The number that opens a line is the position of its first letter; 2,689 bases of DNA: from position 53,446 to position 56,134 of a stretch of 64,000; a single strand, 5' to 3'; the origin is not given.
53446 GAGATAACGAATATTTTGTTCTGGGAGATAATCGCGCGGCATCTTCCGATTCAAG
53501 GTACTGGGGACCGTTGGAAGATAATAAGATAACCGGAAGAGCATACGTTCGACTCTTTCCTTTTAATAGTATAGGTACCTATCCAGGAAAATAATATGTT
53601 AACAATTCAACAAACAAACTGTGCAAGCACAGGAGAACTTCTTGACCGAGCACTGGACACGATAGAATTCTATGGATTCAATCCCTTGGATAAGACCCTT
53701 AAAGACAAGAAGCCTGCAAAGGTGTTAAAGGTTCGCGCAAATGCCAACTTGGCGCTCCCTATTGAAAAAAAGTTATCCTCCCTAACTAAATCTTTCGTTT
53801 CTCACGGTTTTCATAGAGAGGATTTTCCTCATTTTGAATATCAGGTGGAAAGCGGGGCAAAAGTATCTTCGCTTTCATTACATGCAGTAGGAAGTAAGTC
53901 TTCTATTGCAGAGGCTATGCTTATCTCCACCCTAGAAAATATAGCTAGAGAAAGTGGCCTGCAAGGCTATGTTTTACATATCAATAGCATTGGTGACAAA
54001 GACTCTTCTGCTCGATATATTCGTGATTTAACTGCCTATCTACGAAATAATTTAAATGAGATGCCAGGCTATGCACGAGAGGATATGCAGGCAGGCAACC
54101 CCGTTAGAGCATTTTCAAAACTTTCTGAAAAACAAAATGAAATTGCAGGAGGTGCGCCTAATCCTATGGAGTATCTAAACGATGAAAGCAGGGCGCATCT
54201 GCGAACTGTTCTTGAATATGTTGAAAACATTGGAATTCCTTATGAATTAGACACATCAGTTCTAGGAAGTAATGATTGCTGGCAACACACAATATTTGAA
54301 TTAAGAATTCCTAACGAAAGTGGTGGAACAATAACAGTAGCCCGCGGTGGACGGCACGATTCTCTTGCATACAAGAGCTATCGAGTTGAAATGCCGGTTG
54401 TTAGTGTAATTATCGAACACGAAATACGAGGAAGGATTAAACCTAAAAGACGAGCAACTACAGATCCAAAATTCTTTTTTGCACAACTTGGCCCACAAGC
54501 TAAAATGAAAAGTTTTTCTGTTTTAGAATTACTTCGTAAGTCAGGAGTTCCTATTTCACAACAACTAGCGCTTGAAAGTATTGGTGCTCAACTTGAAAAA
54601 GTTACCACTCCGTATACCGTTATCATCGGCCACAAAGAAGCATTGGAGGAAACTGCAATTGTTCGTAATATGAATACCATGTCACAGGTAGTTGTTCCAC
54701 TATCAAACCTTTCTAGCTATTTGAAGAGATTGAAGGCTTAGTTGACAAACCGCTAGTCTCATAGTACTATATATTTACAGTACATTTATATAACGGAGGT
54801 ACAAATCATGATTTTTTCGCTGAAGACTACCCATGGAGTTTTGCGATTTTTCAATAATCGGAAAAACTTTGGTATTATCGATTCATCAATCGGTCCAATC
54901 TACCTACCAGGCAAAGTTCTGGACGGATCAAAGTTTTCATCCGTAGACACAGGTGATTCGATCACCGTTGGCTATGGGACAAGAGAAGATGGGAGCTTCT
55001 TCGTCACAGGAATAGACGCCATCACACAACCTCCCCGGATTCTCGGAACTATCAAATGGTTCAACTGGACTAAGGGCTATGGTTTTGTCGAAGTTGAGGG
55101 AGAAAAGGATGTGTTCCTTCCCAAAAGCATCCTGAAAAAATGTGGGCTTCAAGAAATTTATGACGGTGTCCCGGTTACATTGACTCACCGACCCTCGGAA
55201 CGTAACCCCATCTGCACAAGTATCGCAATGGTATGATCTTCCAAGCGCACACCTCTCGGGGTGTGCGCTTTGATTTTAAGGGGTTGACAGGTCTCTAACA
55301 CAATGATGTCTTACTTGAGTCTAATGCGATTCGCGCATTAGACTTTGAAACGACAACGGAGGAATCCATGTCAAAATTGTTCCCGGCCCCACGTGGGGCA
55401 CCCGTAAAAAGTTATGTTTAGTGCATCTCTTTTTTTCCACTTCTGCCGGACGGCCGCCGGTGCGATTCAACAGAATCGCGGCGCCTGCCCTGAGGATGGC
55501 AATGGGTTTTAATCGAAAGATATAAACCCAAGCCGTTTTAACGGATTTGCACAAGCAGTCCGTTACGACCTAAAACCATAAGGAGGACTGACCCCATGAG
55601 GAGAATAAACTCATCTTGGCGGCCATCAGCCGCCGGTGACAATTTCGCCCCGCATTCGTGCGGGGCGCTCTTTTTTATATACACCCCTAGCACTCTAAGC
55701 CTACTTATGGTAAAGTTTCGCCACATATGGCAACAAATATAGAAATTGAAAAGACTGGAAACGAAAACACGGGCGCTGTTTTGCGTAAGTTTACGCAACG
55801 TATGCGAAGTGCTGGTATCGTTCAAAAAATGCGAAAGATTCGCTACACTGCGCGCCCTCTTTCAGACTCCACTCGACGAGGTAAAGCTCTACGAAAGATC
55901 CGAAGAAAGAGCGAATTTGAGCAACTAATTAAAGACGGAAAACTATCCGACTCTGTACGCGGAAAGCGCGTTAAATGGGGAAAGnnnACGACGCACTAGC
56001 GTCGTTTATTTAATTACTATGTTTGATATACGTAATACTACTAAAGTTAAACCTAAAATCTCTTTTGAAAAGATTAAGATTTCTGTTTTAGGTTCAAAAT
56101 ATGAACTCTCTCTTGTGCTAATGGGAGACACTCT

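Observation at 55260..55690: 400-nt GC-rich noncoding region with its own terminator, a candidate structured RNA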

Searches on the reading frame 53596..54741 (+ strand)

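Call 11: search_protein_families(library=pfam, proteins=[window:53596-54741:+], max_evalue=0.01)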
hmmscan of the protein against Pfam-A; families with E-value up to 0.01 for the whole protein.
window:53596-54741:+ (381 aa): 1 family
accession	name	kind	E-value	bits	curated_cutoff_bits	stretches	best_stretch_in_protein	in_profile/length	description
PF03129.25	HGTP_anticodon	-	1.9e-07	31.6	21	1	308-378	20-93/94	Anticodon binding domain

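Call 53: search_protein_families(library=padloc, proteins=[window:53596-54738:+], max_evalue=0.01)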
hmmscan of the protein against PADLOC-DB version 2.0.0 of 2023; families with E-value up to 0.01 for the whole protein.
window:53596-54738:+ (381 aa): 0 families

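Call 54: search_protein_families(library=ncbifam, proteins=[window:53596-54738:+], max_evalue=0.01)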
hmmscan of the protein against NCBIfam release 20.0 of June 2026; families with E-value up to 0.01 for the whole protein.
window:53596-54738:+ (381 aa): 4 families
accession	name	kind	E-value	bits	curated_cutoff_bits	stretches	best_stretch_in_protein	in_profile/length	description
TIGR00442.1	hisS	equivalog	1.4e-31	109.9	286.75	1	96-368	126-405/406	histidine--tRNA ligase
NF009085.0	PRK12420.1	equivalog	8e-07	28.7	540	1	201-376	245-426/426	histidine--tRNA ligase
TIGR00389.1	glyS_dimeric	equivalog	0.00074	18.2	243.3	1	304-378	487-563/565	glycine--tRNA ligase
TIGR00443.1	hisZ_biosyn_reg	equivalog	0.0075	15.4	271.65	0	196-267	228-297/314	ATP phosphoribosyltransferase regulatory subunit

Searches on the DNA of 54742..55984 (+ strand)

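Call 4: search_rna_families(source=window, start=55150, end=55800, threshold=evalue, max_evalue=10, show_alignments=3)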
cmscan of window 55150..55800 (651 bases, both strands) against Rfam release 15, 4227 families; matches with E-value up to 10: 10.
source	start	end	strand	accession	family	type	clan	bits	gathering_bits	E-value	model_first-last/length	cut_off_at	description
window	55243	55270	-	RF02503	Atu_C9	Gene; sRNA;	-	18.9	40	0.0088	164-191/192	no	Rhizobiales sRNA Atu_C9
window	55719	55800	-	RF01212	sn2524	Gene; snRNA; snoRNA; CD-box;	-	18.6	44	3.7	1-109/109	no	Small nucleolar RNA sn2524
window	55568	55670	+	RF01400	istR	Gene; antitoxin;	-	18.3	45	0.33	1-130/130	no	istR Hfq binding RNA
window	55614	55675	+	RF02837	anti-hemB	Gene; sRNA;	-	16.8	49.5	0.28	1-81/81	no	Burkholderia RNA 7 (anti-hemB)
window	55604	55669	+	RF01393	isrJ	Gene; sRNA;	-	15.3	37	4.2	1-75/75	no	isrJ Hfq binding RNA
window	55340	55499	+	RF03089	cold-seep-1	Gene; sRNA;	-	15.1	125.8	3.8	1-152/152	no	cold-seep-1 RNA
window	55612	55674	+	RF02871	ncS54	Gene; sRNA;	-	14.8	43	1.8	1-79/79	no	Burkholderia sRNA 54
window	55645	55667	-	RF01322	CRISPR-DR9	Gene; CRISPR;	-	13.9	45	6.5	5-27/37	no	CRISPR RNA direct repeat element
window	55648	55675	+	RF02401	ClpQY_promoter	Cis-reg;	-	13.1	42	3.4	1-29/57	no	ClpQY promoter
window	55228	55334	-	RF02492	Gl_U2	Gene; snRNA; splicing;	-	11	100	8.1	1-136/136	no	Giardia U2 spliceosomal RNA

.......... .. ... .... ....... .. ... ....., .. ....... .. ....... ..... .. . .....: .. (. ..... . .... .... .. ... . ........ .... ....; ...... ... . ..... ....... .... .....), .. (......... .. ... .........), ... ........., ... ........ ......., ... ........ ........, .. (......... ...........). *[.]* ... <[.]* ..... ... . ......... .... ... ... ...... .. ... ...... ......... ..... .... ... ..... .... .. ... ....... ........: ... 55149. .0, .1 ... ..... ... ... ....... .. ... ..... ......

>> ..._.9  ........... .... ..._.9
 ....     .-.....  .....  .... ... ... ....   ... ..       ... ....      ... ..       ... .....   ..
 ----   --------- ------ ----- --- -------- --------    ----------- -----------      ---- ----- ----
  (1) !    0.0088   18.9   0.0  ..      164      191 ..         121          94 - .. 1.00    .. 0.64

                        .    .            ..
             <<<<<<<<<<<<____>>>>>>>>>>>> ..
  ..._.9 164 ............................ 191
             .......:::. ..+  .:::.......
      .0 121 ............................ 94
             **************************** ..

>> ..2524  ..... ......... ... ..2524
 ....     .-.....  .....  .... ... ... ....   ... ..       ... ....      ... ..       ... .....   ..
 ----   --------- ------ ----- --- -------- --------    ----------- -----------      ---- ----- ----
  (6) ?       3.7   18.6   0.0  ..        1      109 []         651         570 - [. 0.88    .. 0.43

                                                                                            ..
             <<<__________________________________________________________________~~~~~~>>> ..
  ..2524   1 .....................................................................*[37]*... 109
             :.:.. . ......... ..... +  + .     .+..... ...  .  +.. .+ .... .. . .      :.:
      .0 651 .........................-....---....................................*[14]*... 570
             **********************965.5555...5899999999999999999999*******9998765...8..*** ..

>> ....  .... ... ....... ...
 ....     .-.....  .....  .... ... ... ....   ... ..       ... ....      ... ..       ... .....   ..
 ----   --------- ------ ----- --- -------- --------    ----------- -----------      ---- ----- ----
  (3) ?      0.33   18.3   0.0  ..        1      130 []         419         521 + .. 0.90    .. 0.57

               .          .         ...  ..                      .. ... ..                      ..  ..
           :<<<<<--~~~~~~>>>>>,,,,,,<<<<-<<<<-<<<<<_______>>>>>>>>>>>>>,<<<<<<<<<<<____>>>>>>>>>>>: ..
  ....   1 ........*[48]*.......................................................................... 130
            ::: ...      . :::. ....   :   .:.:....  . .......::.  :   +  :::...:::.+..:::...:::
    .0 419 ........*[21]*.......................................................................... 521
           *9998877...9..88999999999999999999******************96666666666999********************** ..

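Call 29: search_dna_similar(query=window:54742-55726:+, collection=phages, mode=distant, max_evalue=0.01)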
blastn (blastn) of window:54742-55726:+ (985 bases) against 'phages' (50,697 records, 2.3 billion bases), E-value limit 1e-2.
No match.

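Call 30: search_dna_similar(query=window:54742-55726:+, collection=plasmids, mode=distant, max_evalue=0.01)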
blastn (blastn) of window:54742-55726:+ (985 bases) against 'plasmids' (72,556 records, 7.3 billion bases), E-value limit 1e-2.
Records with a match: 3; places in all: 3; records where one place covers at least 80% of the query: 0.
Best place of each record, by identity: 80-90% 1; 60-80% 2.
By first word of the organism name: Tritonibacter 2; Candidatus 1.
By predicted mobility (MOB-suite, as given by PLSDB): non-mobilizable 3.
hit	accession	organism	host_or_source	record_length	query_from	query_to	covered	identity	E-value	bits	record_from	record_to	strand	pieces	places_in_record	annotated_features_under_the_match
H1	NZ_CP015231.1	Tritonibacter mobilis F1926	cell culture,seawater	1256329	313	374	6%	78.5%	5e-4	54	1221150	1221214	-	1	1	record has no annotation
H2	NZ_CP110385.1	Tritonibacter mobilis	-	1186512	313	374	6%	78.5%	5e-4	54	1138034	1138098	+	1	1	record has no annotation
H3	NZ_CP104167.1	Candidatus Megaera polyxenophila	Cryptomonas gyropyrenoidosa SAG ...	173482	302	351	5%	82.0%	6e-3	51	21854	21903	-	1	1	none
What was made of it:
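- Tried and rejected: Phages gave no match, and plasmids matched only the CSD core (calls 29, 30).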

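Call 45: search_rna_families(sources=[L005, L007], threshold=evalue, max_evalue=1)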
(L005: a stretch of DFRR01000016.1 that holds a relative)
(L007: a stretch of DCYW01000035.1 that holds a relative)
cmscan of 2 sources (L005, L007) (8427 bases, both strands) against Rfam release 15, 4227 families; matches with E-value up to 1: 3.
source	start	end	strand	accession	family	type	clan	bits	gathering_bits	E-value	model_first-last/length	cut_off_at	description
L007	2752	2815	+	RF02844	RefA9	Gene; antisense;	-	29.2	49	0.29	1-64/64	no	Enterococcus sRNA A9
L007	1152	1180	+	RF01350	CRISPR-DR41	Gene; CRISPR;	-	23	36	0.51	1-29/29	no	CRISPR RNA direct repeat element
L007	3502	3560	+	RF03737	mir-8315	Gene; miRNA;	-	21.4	80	0.93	1-60/60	no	mir-8315 microRNA precursor family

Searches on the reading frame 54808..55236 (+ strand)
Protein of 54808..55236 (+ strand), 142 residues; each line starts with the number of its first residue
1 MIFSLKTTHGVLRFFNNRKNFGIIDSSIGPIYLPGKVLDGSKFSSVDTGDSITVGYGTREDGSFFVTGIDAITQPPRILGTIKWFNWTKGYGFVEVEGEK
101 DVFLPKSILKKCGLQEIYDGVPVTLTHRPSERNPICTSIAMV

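Call 10: find_encoding_contigs(protein=window:54808-55236:+, flank=3000, max_places=10)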
Protein window:54808-55236:+ (142 aa): 3 contigs read that carry it; 3 places shown.
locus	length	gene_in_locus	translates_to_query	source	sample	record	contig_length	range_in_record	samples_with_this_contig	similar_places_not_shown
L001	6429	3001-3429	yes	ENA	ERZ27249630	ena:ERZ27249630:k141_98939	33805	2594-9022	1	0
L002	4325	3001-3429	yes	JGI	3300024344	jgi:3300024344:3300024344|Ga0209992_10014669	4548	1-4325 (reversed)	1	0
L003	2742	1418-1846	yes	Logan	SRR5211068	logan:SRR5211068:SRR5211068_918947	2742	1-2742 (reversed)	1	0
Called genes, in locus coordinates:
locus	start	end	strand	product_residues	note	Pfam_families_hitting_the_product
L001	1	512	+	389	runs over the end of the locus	PF00575:S1 (weak), PF23459:S1_RRP5 (faint), PF00575:S1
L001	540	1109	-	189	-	PF01195:Pept_tRNA_hydro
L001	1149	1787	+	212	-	PF10502:Peptidase_S26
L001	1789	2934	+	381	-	PF03129:HGTP_anticodon (weak)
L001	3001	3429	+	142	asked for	PF00313:CSD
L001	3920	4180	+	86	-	-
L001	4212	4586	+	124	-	PF02130:YbeY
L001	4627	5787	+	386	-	PF02491:SHS2_FTSA, PF11104:PilM_2 (weak), PF14450:FtsA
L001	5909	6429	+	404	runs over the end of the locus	PF00091:Tubulin, PF12327:FtsZ_C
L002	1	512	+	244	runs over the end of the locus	?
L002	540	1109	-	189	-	PF01195:Pept_tRNA_hydro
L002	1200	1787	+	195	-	PF10502:Peptidase_S26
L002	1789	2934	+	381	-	PF03129:HGTP_anticodon (weak)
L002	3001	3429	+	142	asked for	PF00313:CSD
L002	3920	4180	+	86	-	-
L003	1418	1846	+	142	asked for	PF00313:CSD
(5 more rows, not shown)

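Call 11: search_protein_families(library=pfam, proteins=[window:54808-55236:+], max_evalue=0.01)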
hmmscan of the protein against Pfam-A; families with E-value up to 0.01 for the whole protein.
window:54808-55236:+ (142 aa): 2 families
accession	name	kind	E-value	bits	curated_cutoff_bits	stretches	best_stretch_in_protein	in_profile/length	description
PF00313.28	CSD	-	6e-11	42.5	27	1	80-126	3-50/66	'Cold-shock' DNA-binding domain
PF08206.17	OB_RNB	-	4.9e-05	23.4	24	1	89-111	8-31/58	Ribonuclease B OB domain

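Call 18: find_homologous_proteins(query=window:54808-55236:+)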
Query window:54808-55236:+ (142 aa): 1 proteins with E <= 0.001 among 9 candidates.
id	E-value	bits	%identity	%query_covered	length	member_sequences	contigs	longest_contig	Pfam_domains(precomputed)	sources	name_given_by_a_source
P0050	2.1e-91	321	100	100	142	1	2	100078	PF00313.29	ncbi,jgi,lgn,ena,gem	-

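Call 38: find_related_loci(query=window:54808-55233:+, collection=viral_contigs, flank=2500)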
Query window:54808-55233:+ (142 aa) in viral_contigs; peptide patterns used: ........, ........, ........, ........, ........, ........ (x = any residue, [..] = any of these).
20 stretches matched a pattern, but none encodes a relative of the query by tblastn (E <= 1e-3).
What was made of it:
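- Tried and rejected: CSD protein relatives: only the protein itself among 5.8 billion proteins (call 18), and none in viral contigs (call 38).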

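Call 53: search_protein_families(library=padloc, proteins=[window:54808-55233:+], max_evalue=0.01)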
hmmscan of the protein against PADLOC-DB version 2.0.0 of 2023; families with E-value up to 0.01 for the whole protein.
window:54808-55233:+ (142 aa): 1 family
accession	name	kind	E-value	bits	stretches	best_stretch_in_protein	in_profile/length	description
PDLC02916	CSD_V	-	4.6e-07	27.6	1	79-105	3-29/64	-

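Call 54: search_protein_families(library=ncbifam, proteins=[window:54808-55233:+], max_evalue=0.01)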
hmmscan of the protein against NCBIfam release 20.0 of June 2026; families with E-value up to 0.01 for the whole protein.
window:54808-55233:+ (142 aa): 9 families
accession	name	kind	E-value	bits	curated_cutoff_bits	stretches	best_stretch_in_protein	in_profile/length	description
NF049933.1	TransAntitermCspE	equivalog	8.6e-12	45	120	1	79-139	5-66/69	transcription antiterminator/RNA stability regulator CspE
TIGR02381.1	cspD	equivalog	6.9e-11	41.9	115.4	1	80-125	4-50/68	cold shock domain-containing protein CspD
NF007062.0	PRK09507.1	subfamily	2.8e-10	40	133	1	77-123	3-50/69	transcription antiterminator/RNA stability regulator CspE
NF007679.0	PRK10354.1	subfamily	4.8e-10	39.6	130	1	78-135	5-63/70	RNA chaperone/antiterminator CspA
NF008190.0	PRK10943.1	subfamily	8.3e-10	38.5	137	1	77-126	3-53/69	cold shock-like protein CspC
NF011574.0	PRK14998.1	equivalog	4.2e-08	33.3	147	1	79-122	3-47/73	cold shock-like protein CspD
NF007405.0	PRK09937.1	equivalog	7.8e-08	32.4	152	1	80-120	4-45/74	cold shock-like protein CspD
NF007378.0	PRK09890.1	equivalog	5.4e-07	29.7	144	1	78-104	5-32/70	cold shock protein CspG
NF038236.1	retron_eff_Se72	equivalog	9.7e-07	28.6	82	1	80-138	1-58/62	retron Se72 family effector protein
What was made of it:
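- Closest known: Retron type V / Se72 systems. Same: There are weak hits to PADLOC CSD_V (E 4.6e-7) and NCBIfam retron_eff_Se72 (28.6 bits against a cut-off of 82) (calls 53, 54).
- The best NCBIfam matches of the CSD are the families named 'transcription antiterminator/RNA stability regulator CspE' and 'RNA chaperone/antiterminator CspA', though all fall far below their cut-offs (call 54).
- Tried and rejected: Retron idea: the CSD_V and Se72 hits are generic, and there is no reverse transcriptase (calls 53, 54).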

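Call 55: search_protein_families(library=phrogs, proteins=[window:54808-55233:+], max_evalue=0.01)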
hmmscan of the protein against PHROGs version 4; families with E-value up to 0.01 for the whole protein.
window:54808-55233:+ (142 aa): 1 family
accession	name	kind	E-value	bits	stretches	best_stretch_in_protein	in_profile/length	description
phrog_729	-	other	1.9e-11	44.6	1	71-133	7-70/277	cold shock protein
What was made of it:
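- On Small-protein gene: Pfam and PHROGs searches of the 48-aa + strand and 77-aa - strand ORFs found nothing (calls 11, 55).
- Tried and rejected: Pfam and PHROGs gave nothing (calls 11, 55).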
